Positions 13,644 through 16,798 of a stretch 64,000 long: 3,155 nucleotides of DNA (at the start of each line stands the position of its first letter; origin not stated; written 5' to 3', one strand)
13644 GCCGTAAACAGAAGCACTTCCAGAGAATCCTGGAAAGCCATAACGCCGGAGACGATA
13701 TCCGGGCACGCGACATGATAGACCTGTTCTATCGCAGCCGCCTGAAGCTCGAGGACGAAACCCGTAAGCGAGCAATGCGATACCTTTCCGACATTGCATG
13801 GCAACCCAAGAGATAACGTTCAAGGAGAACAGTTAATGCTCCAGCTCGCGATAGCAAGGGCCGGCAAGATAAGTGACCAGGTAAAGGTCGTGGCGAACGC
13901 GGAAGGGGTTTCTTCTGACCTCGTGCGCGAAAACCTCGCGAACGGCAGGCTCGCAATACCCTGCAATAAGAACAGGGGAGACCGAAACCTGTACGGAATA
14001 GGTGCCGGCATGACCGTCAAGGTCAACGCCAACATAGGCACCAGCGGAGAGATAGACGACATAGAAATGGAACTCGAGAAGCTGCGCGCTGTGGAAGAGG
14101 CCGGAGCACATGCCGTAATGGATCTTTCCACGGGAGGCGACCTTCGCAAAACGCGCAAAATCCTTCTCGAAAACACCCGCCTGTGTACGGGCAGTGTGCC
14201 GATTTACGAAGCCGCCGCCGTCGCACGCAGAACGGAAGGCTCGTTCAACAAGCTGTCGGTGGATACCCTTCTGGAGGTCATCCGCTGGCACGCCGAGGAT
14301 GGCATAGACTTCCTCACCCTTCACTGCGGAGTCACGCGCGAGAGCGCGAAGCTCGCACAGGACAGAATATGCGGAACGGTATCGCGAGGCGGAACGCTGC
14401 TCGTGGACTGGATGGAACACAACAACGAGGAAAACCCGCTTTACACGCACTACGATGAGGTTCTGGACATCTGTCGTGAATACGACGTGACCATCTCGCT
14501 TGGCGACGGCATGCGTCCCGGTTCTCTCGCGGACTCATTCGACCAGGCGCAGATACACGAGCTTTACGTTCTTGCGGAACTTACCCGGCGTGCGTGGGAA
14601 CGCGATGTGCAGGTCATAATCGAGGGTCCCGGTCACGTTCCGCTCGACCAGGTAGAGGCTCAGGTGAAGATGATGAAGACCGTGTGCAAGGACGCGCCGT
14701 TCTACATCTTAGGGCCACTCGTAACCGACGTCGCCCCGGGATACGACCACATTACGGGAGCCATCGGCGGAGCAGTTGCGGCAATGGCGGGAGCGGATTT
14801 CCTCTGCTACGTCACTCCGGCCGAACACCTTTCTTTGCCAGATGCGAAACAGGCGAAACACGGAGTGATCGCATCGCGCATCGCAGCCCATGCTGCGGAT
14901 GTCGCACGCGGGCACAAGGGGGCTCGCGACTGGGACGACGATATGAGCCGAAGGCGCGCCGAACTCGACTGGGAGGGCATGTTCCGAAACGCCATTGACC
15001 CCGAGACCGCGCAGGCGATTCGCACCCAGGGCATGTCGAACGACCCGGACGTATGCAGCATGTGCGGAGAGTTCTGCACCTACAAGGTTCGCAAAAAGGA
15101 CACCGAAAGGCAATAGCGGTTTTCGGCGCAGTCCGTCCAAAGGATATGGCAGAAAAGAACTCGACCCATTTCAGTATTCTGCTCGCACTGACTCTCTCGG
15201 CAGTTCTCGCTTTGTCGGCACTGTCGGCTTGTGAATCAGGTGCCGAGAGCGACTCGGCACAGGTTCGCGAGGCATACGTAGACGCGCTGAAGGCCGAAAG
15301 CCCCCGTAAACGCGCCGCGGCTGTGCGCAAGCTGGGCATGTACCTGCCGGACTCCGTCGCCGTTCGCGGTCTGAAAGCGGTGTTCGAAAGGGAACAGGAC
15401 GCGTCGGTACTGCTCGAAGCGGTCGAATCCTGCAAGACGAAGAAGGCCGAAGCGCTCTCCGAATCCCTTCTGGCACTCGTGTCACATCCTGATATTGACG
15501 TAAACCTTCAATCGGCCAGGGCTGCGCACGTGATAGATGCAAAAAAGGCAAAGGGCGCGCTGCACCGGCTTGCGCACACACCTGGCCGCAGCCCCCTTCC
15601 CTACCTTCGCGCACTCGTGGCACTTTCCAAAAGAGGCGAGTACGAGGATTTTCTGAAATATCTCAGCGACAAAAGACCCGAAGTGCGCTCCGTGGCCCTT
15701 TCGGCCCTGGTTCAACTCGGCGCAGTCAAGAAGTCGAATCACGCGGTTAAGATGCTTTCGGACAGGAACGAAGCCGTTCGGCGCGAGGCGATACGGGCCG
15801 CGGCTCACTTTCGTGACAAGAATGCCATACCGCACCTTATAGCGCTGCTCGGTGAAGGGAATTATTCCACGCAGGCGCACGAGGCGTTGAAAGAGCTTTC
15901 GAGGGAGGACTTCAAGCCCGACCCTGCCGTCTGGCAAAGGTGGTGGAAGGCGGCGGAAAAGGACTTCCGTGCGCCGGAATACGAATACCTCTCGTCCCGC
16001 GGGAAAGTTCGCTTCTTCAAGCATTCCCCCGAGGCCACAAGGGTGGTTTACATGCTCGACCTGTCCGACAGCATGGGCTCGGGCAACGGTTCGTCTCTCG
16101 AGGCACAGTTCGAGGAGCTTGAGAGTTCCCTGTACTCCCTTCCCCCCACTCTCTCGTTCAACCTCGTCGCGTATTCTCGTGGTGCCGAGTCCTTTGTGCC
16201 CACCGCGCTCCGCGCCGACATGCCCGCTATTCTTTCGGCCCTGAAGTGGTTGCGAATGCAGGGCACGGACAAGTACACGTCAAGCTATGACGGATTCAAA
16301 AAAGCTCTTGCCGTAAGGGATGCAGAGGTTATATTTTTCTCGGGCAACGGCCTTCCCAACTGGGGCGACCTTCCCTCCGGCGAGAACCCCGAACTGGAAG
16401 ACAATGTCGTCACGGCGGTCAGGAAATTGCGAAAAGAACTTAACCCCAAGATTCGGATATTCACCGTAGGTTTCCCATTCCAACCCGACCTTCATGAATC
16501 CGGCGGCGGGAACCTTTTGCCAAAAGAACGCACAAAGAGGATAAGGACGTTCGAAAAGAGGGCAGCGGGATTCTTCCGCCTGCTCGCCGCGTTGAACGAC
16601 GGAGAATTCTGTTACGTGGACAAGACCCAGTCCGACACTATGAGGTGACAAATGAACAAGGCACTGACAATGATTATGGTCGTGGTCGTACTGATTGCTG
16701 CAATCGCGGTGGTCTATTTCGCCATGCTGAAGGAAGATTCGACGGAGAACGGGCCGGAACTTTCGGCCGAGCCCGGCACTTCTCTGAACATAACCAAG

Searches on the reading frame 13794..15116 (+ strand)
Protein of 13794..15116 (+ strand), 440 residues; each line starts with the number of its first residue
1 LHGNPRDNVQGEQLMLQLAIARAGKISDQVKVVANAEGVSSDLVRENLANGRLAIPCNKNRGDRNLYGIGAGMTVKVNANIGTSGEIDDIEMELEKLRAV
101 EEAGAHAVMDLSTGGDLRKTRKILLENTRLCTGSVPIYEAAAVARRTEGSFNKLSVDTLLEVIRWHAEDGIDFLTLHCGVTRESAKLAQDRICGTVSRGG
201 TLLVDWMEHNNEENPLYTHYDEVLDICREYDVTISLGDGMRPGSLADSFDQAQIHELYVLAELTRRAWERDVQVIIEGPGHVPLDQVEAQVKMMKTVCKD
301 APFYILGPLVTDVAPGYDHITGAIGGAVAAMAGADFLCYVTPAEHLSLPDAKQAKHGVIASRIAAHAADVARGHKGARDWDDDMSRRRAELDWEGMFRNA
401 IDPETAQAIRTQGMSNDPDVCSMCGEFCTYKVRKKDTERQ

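Call 71: search_protein_families(library=pfam, proteins=[window:13794-15116:+], max_evalue=0.001)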
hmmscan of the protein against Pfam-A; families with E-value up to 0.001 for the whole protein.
window:13794-15116:+ (440 aa): 1 family
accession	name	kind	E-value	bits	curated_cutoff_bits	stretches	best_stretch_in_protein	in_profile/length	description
PF01964.24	ThiC_Rad_SAM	-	6.2e-185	615.4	25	1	17-434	2-419/420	Radical SAM ThiC family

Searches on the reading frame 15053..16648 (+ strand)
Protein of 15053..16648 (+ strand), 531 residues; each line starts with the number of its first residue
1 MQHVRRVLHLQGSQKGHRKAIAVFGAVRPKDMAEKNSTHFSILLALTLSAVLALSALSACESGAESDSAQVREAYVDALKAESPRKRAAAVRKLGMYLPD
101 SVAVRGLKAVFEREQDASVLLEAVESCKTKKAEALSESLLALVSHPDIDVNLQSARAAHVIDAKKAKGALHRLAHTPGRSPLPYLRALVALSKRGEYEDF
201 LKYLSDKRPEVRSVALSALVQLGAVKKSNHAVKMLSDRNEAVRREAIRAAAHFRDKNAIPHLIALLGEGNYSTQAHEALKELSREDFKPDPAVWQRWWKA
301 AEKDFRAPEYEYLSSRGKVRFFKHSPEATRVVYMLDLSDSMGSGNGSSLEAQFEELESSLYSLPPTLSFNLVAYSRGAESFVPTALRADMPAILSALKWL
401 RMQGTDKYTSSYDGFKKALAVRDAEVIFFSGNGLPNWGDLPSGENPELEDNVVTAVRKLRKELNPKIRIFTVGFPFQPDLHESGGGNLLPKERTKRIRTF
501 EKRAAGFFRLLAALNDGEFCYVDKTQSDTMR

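Call 71: search_protein_families(library=pfam, proteins=[window:15053-16648:+], max_evalue=0.001)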
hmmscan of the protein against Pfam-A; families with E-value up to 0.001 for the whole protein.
window:15053-16648:+ (531 aa): 4 families
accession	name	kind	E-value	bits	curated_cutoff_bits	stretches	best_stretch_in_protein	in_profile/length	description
PF13646.12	HEAT_2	-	6.1e-15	55.7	27.7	1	199-279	3-84/88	HEAT repeats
PF02985.28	HEAT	-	5.3e-08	32.8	23.5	0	200-223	5-28/31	HEAT repeat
PF13519.12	VWA_2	-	8.3e-05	23.6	27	1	331-430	1-104/107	von Willebrand factor type A domain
PF00514.29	Arm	-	0.00011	22.6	20.6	0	256-274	11-29/41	Armadillo/beta-catenin-like repeat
